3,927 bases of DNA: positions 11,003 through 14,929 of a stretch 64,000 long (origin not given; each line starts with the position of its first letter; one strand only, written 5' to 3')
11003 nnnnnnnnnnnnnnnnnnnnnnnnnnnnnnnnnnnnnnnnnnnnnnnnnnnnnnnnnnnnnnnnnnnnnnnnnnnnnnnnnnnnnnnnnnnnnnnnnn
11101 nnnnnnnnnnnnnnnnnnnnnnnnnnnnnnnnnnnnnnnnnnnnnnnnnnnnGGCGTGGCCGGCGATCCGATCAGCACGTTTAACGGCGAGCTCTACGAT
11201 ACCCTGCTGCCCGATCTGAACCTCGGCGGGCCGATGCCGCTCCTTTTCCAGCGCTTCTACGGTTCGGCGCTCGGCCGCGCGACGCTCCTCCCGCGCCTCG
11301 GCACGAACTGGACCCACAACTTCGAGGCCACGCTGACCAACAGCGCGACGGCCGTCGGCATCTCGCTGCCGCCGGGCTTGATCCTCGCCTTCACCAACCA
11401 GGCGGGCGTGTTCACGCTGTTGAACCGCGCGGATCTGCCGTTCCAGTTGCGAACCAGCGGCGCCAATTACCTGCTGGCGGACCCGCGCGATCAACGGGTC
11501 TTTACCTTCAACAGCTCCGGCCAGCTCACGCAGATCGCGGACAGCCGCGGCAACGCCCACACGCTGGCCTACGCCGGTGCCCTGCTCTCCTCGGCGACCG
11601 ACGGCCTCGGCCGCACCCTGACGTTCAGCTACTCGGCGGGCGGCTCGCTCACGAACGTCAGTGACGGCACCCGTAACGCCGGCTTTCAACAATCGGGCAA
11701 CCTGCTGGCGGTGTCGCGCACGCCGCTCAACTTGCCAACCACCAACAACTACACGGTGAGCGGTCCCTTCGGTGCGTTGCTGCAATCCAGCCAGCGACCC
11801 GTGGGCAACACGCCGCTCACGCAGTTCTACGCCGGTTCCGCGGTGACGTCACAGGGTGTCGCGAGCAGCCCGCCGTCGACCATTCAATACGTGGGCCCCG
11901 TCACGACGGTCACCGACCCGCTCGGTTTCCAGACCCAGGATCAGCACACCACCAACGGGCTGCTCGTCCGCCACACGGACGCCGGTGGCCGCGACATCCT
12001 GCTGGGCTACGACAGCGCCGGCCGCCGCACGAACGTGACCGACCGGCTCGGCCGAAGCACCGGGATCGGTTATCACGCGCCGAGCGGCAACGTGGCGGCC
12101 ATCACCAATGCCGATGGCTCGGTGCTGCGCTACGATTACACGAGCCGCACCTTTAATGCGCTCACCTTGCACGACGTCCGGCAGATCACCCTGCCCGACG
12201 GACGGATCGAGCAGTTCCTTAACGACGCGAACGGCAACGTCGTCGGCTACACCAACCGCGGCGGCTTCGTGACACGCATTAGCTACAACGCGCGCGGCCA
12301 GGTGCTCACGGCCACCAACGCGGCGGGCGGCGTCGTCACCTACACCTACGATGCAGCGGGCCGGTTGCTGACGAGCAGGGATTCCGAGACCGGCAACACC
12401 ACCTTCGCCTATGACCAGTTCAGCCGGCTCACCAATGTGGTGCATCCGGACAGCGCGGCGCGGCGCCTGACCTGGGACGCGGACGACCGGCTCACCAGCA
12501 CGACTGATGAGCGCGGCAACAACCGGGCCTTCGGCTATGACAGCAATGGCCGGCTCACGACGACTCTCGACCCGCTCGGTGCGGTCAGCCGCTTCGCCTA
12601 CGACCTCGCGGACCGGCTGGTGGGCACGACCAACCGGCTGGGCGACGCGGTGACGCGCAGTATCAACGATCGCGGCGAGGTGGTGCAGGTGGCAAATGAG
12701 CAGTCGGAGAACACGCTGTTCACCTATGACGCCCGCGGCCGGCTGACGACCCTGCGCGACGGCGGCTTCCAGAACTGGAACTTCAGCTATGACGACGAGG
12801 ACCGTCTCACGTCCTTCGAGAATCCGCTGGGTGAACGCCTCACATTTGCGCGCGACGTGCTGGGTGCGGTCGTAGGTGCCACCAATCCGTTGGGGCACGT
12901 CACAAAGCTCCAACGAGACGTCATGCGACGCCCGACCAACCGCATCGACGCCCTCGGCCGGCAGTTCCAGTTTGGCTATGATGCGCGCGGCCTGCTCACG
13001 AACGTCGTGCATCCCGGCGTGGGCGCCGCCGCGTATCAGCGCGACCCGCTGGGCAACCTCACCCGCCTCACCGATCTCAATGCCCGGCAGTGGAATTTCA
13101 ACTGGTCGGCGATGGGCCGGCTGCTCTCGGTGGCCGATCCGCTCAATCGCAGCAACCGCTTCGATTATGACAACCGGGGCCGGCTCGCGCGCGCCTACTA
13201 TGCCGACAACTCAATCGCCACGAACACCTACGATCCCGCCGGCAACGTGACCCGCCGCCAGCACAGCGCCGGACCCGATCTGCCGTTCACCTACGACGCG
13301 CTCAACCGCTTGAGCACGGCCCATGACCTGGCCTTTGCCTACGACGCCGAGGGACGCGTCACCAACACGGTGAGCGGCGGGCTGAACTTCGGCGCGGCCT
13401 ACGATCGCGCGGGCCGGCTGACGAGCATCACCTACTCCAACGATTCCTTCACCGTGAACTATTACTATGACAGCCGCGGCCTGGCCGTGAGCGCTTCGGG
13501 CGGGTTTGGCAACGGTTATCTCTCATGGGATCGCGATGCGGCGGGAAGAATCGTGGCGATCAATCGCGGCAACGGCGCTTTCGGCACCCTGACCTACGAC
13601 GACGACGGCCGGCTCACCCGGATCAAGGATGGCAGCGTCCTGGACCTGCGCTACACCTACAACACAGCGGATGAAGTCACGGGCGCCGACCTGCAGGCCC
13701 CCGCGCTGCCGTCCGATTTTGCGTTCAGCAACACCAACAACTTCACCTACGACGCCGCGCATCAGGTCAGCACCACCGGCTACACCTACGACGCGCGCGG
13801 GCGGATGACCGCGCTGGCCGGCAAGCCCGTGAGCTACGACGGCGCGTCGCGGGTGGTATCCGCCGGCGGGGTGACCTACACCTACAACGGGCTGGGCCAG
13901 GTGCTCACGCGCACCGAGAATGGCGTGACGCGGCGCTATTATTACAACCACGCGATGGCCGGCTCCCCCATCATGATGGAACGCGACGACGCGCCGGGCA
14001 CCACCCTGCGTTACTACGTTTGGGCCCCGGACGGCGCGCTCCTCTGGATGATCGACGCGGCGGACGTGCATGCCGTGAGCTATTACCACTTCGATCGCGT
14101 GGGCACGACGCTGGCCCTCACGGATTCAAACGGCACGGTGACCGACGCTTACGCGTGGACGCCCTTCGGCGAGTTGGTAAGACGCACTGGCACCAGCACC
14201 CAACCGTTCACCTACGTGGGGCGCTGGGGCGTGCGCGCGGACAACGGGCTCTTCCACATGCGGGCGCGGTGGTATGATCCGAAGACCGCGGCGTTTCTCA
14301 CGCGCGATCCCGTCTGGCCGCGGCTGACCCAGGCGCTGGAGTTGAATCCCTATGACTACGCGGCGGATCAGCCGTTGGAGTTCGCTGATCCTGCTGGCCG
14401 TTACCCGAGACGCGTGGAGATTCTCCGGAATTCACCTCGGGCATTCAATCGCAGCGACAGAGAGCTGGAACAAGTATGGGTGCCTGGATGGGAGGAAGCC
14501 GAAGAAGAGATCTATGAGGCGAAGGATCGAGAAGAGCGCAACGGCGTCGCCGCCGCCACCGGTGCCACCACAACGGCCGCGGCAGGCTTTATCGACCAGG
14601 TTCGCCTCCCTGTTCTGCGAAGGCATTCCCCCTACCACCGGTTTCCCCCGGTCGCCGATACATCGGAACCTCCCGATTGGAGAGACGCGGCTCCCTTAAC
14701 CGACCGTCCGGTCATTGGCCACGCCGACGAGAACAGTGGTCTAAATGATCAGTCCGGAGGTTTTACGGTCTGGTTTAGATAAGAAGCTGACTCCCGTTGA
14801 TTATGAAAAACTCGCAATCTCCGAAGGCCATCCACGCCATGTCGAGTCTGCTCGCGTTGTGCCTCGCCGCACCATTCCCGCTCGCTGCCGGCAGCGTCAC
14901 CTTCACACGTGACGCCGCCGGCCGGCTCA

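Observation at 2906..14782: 3,958-aa Sec-signal protein joining 5.5 tandem beta-helix modules to a complete RHS cage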

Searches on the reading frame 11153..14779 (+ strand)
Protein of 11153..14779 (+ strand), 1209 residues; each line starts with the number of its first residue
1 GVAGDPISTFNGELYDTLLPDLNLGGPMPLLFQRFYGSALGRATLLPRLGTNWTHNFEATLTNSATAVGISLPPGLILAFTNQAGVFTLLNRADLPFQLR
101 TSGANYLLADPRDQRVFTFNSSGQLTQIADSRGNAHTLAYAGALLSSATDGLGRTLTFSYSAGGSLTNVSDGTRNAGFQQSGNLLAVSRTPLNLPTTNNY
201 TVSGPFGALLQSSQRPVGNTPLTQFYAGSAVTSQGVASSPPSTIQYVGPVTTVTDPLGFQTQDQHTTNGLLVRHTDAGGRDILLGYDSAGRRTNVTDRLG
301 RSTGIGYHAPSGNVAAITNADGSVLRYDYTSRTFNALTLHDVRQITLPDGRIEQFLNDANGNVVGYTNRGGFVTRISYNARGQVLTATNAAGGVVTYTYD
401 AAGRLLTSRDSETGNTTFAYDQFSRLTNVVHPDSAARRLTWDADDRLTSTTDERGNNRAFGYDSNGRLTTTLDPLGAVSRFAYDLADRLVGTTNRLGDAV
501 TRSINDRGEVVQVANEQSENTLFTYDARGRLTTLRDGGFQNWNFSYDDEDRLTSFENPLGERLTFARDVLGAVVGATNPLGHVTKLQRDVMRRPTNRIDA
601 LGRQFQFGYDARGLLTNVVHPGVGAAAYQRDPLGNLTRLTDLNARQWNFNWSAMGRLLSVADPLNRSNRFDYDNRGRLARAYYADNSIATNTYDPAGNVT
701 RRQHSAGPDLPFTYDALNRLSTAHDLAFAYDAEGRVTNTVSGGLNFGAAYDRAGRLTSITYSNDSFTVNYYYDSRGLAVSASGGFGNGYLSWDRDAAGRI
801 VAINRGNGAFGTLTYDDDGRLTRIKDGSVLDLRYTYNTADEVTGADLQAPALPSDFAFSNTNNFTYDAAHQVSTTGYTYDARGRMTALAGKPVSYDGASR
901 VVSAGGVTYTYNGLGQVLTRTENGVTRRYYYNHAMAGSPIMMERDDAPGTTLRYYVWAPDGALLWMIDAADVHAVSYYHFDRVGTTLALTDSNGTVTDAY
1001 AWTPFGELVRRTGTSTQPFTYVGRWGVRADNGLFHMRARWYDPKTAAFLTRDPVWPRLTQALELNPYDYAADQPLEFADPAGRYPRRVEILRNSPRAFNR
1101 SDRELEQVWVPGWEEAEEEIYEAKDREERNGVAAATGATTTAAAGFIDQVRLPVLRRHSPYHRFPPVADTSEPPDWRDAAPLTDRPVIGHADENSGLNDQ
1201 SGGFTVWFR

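Call 26: search_solved_structures(query=window:11153-14779:+, max_evalue=0.001)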
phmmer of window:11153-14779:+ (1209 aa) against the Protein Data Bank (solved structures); distinct sequences matched with E-value up to 0.001: 18.
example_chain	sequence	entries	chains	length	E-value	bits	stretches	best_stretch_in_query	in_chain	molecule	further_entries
7q97_A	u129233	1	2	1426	3.4e-40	141.2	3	399-680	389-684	Rhs family protein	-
8h8a_A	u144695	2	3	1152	4.2e-38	134.2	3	735-1082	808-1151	Putative Rhs-family protein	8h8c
8h8b_A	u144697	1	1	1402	1.9e-36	128.7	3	735-1082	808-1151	Putative Rhs-family protein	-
7pq5_L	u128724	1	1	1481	1e-32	116.4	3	342-713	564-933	Tre23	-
8qjb_A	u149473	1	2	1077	1.5e-32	115.8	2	338-568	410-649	T6SS-associated Rhs core domain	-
8qjd_A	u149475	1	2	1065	4.7e-32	114.2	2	338-569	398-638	Salmonella bongori Rhs core domain (residues 360-1420)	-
8qjc_A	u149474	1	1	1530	9.5e-32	113.2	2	338-568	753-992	T6SS-associated Rhs core and toxin domain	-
8cp6_B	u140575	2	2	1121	1.8e-30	109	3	262-577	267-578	Toxin protein Tse5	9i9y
8uy4_A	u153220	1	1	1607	6.2e-30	107.2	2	254-780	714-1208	Tse15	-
8uxt_A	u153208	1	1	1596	1.1e-29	106.3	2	392-821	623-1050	Tse15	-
8qja_A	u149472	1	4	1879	2.2e-28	102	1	417-721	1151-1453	Putative type VI secretion system YD repeat-containing Rhs element Vgr protein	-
9pt5_A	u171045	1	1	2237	4.8e-22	81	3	876-1082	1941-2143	Teneurin-like protein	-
9ifo_A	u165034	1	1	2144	5.4e-22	80.9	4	876-1082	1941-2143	Teneurin-Like Protein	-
8fia_A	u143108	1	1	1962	6.7e-11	44.1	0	379-537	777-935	Teneurin-m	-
8r50_B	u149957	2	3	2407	9.6e-09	37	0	334-454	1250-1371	Teneurin-3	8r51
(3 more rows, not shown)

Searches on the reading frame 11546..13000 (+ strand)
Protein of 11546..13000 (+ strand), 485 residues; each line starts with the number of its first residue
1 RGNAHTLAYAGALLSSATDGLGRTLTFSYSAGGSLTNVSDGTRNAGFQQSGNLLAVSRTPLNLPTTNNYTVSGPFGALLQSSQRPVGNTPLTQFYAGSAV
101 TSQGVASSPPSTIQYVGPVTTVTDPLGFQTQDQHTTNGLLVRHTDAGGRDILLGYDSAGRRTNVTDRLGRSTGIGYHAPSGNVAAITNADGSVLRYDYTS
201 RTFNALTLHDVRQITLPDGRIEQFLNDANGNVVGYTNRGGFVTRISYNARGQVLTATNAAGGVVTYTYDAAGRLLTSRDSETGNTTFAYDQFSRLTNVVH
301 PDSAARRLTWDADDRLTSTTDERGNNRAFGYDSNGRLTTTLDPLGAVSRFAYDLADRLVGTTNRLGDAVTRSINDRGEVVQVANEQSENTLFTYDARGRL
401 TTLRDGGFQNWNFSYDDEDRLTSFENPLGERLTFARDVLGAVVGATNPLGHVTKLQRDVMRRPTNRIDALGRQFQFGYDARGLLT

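Call 8: search_protein_families(library=pfam, proteins=[window:11546-13000:+], max_evalue=0.01)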
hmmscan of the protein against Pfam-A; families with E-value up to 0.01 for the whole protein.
window:11546-13000:+ (485 aa): 3 families
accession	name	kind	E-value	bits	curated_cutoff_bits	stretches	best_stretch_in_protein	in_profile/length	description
PF05593.20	RHS_repeat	-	5.9e-57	189.5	22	9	310-346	1-37/38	RHS Repeat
PF25023.1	TEN_YD-shell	-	1.9e-08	33.3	50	1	215-317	55-158/909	Teneurin YD-shell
PF15283.12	DUF4595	-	3.2e-06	27.7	34.2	0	218-286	38-99/202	Domain of unknown function (DUF4595) with porin-like fold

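Call 9: search_protein_families(library=ncbifam, proteins=[window:11546-13000:+], max_evalue=0.01)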
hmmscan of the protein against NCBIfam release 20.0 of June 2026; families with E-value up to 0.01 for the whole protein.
window:11546-13000:+ (485 aa): 2 families
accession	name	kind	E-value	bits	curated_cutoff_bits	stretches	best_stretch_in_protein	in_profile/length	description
TIGR01643.1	YD_repeat_2x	repeat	7.2e-52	171.9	15.8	7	310-349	1-40/42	YD repeat-containing protein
NF041261.1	RHS_core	equivalog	1.2e-28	99.5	2000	1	140-422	418-694/1261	RHS element core protein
